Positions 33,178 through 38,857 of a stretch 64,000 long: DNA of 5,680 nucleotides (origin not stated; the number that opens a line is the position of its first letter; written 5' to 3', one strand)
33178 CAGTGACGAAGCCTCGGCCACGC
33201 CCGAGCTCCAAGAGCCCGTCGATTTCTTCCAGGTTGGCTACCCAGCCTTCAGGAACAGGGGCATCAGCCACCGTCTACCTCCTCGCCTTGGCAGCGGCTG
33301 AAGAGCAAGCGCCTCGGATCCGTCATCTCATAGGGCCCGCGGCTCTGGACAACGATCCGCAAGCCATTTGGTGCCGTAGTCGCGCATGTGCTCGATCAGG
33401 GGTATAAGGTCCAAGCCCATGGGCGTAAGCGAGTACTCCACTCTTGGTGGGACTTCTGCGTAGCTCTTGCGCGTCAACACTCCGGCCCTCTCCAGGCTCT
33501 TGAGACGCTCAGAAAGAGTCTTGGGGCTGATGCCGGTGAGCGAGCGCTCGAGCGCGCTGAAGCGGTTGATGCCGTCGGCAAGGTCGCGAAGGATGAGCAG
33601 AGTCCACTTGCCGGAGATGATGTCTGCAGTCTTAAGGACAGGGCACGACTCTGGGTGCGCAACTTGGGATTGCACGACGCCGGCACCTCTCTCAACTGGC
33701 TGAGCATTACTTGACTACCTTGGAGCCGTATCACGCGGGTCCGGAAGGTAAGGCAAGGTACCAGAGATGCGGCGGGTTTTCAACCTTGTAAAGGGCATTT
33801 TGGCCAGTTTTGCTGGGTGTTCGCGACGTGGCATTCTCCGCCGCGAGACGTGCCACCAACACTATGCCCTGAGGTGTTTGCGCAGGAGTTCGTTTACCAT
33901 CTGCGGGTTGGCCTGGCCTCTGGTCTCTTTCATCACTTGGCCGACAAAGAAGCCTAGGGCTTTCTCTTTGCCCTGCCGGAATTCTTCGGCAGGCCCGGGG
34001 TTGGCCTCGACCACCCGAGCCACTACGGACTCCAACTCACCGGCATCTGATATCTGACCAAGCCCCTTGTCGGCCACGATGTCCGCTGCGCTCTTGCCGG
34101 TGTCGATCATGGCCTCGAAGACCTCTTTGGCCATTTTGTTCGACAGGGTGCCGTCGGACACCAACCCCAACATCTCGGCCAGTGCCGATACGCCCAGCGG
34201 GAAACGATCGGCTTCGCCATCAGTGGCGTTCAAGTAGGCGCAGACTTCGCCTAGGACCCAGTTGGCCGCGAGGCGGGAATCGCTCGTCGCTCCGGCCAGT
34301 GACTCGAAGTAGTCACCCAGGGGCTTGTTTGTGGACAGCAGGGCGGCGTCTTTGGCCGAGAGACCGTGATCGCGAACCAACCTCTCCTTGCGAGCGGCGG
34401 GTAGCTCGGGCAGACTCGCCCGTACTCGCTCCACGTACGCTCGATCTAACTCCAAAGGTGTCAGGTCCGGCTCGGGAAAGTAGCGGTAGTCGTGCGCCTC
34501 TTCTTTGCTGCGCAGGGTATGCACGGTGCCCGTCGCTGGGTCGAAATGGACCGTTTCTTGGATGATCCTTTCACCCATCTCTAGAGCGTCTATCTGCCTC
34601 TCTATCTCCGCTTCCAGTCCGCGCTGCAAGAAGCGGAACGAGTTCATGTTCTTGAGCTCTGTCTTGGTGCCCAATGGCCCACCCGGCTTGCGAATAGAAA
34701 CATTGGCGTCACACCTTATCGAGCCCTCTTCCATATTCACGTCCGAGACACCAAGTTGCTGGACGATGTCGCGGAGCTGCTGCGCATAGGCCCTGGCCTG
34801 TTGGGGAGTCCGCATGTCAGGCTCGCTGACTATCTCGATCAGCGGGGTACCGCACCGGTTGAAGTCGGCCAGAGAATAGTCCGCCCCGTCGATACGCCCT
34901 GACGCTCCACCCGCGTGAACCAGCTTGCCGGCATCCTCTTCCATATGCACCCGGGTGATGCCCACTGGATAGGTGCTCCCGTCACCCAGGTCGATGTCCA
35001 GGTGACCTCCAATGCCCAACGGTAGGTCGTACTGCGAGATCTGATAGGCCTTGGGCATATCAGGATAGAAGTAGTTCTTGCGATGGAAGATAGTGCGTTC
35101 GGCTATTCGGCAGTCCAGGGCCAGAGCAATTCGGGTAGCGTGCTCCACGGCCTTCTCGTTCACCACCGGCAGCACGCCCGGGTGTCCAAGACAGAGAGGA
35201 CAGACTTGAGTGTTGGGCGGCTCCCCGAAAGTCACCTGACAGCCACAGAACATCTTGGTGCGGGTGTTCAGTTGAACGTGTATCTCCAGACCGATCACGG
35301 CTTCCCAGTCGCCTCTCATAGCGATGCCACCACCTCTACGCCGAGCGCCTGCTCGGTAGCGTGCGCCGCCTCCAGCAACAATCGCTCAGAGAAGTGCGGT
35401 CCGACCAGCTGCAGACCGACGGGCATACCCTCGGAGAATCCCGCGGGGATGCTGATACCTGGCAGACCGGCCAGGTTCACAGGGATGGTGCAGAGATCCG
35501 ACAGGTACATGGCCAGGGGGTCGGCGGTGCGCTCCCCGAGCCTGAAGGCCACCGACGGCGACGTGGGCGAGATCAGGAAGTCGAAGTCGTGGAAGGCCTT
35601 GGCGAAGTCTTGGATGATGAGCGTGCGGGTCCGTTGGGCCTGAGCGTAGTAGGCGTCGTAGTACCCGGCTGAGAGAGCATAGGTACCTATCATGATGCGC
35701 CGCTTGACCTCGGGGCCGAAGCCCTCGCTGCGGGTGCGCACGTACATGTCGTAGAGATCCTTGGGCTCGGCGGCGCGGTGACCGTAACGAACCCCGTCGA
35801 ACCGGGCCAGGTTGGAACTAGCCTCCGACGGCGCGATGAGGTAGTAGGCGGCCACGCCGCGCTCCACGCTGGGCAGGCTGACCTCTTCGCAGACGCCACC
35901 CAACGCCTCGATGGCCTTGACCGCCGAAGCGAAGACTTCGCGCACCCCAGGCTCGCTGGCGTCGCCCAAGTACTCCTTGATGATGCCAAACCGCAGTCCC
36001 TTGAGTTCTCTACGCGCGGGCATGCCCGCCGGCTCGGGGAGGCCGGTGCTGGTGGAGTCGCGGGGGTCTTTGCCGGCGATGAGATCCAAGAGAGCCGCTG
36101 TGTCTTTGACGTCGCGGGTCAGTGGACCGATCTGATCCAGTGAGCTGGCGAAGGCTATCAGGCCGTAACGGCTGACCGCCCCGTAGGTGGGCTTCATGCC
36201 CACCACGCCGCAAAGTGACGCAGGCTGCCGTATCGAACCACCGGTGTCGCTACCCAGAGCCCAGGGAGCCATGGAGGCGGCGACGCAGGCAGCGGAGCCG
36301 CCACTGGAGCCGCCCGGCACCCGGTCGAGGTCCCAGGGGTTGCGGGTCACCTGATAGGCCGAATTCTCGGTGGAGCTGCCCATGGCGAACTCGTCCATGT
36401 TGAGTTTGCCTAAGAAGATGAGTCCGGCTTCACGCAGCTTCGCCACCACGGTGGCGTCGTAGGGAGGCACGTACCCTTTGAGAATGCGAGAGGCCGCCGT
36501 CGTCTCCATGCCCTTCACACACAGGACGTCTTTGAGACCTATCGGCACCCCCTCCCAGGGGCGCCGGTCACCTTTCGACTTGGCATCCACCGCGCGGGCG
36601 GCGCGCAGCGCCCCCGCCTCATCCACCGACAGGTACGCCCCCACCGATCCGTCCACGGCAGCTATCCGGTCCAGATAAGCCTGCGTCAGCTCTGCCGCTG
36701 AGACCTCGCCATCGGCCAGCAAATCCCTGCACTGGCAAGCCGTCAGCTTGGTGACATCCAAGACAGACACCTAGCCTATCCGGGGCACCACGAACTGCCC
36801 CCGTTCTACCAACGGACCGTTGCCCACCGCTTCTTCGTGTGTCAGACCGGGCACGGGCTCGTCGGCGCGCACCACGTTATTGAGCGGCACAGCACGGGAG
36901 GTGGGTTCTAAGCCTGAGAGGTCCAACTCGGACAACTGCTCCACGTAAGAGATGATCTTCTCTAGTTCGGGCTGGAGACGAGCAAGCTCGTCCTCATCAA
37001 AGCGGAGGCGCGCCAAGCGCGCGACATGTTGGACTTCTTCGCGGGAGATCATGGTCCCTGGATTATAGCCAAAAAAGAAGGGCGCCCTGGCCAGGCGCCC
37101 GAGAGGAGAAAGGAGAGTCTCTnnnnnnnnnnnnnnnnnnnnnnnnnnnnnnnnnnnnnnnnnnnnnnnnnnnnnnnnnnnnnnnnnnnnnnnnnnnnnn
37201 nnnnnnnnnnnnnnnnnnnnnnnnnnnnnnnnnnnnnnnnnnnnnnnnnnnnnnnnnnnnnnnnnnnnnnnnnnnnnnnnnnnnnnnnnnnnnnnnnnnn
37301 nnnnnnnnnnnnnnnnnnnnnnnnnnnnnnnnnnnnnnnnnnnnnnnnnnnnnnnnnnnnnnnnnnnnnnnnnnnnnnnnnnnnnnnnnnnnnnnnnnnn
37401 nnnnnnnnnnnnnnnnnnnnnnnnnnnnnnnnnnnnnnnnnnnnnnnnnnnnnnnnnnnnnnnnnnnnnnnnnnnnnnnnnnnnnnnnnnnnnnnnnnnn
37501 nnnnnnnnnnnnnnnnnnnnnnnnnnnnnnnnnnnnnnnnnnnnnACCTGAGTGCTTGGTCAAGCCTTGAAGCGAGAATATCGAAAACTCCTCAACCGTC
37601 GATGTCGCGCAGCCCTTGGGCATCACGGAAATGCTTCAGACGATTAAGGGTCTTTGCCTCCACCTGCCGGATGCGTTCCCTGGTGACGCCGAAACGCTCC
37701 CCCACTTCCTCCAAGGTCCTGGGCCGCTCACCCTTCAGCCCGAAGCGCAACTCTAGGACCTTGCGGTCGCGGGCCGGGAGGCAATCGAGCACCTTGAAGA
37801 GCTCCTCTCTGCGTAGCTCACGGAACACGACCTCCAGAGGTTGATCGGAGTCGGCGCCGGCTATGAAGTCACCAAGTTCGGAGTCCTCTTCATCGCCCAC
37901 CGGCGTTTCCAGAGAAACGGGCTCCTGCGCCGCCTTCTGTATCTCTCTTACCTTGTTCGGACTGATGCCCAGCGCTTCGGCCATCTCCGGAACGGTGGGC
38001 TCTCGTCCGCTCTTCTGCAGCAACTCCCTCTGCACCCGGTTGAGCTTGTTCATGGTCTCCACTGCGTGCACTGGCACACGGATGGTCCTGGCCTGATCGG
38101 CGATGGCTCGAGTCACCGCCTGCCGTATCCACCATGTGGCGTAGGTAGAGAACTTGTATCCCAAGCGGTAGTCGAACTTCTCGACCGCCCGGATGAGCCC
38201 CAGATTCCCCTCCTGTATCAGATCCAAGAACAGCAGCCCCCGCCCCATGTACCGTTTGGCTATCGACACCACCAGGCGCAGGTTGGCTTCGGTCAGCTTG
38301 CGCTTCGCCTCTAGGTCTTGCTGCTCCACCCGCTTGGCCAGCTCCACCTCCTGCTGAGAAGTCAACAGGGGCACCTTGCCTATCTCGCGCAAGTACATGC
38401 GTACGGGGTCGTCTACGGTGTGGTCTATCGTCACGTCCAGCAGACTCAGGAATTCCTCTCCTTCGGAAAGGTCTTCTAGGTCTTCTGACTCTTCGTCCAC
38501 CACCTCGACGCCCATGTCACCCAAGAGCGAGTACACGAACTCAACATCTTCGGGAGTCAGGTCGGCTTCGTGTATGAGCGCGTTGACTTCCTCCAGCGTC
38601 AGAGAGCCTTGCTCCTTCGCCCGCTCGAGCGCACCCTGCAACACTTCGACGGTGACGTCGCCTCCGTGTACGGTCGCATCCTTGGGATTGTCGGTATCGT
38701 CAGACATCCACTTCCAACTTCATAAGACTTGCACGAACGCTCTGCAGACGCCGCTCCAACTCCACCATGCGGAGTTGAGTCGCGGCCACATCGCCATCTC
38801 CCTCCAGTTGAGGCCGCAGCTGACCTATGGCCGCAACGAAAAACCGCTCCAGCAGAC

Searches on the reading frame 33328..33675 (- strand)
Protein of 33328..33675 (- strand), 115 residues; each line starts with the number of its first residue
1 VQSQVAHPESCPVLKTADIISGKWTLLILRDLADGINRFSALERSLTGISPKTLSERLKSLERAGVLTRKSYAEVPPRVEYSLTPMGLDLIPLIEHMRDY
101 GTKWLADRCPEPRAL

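Call 68: search_protein_families(library=pfam, proteins=[window:33328-33675:-], max_evalue=0.001)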
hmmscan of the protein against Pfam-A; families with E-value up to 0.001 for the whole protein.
window:33328-33675:- (115 aa): 1 family
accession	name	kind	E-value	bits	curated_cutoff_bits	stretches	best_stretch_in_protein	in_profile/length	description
PF01638.23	HxlR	-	7e-29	100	20.8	1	19-106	1-88/91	HxlR-like helix-turn-helix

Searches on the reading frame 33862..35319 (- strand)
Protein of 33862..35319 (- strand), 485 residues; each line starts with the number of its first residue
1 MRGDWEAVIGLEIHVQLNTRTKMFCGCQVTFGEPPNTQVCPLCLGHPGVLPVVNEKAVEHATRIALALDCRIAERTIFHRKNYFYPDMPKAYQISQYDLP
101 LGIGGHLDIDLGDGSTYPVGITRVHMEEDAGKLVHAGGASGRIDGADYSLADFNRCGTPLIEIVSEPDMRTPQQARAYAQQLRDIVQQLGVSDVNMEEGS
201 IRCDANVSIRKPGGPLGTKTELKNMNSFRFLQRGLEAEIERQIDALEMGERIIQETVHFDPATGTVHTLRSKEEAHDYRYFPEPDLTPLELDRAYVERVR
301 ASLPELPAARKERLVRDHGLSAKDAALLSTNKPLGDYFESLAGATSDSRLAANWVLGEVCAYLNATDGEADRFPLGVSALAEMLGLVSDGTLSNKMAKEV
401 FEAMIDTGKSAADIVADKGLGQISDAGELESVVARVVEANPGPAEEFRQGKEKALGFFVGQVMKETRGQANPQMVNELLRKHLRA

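Call 68: search_protein_families(library=pfam, proteins=[window:33862-35319:-], max_evalue=0.001)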
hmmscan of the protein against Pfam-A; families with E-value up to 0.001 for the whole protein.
window:33862-35319:- (485 aa): 2 families
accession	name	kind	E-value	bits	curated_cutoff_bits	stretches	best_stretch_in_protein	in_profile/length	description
PF02934.20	GatB_N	-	1.2e-115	385.9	23.4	1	8-297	2-277/277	GatB/GatE catalytic domain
PF02637.23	GatB_Yqey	-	6.7e-52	175.7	27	1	336-483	1-148/148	GatB domain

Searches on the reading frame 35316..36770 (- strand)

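Call 68: search_protein_families(library=pfam, proteins=[window:35316-36770:-], max_evalue=0.001)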
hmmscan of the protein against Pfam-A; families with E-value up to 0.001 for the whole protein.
window:35316-36770:- (484 aa): 1 family
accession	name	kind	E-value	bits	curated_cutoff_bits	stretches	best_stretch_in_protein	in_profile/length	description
PF01425.27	Amidase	-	1.6e-160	535.5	27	1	27-466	1-445/445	Amidase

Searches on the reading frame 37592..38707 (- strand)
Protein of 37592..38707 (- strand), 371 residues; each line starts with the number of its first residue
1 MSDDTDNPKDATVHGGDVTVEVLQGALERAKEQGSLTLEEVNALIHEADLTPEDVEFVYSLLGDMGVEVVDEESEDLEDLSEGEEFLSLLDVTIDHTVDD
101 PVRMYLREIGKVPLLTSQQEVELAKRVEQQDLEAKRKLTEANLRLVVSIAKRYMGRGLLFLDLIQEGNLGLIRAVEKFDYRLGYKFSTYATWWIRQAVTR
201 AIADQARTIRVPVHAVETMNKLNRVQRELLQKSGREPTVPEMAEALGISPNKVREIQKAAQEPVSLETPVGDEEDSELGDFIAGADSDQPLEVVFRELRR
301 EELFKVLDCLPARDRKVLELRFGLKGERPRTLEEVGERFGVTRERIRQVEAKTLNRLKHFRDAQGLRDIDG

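Call 68: search_protein_families(library=pfam, proteins=[window:37592-38707:-], max_evalue=0.001)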
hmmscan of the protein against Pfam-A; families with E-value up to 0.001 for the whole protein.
window:37592-38707:- (371 aa): 6 families
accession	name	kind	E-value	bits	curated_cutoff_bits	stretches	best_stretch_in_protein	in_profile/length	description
PF04539.22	Sigma70_r3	-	2.4e-28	98.5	25.3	1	217-292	1-76/78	Sigma-70 region 3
PF04542.20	Sigma70_r2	-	4.7e-23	81.2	24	1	139-208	2-71/71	Sigma-70 region 2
PF04545.22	Sigma70_r4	-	5.1e-21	74.4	24.1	1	306-359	1-50/50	Sigma-70, region 4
PF00140.25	Sigma70_r1_2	-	1e-16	61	22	1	100-132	1-33/34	Sigma-70 factor, region 1.2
PF03979.19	Sigma70_r1_1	-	5.2e-13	49.2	22.5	1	27-81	11-65/81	Sigma-70 factor, region 1.1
PF08281.18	Sigma70_r4_2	-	0.00018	21.5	25.7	0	301-322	2-23/54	Sigma-70, region 4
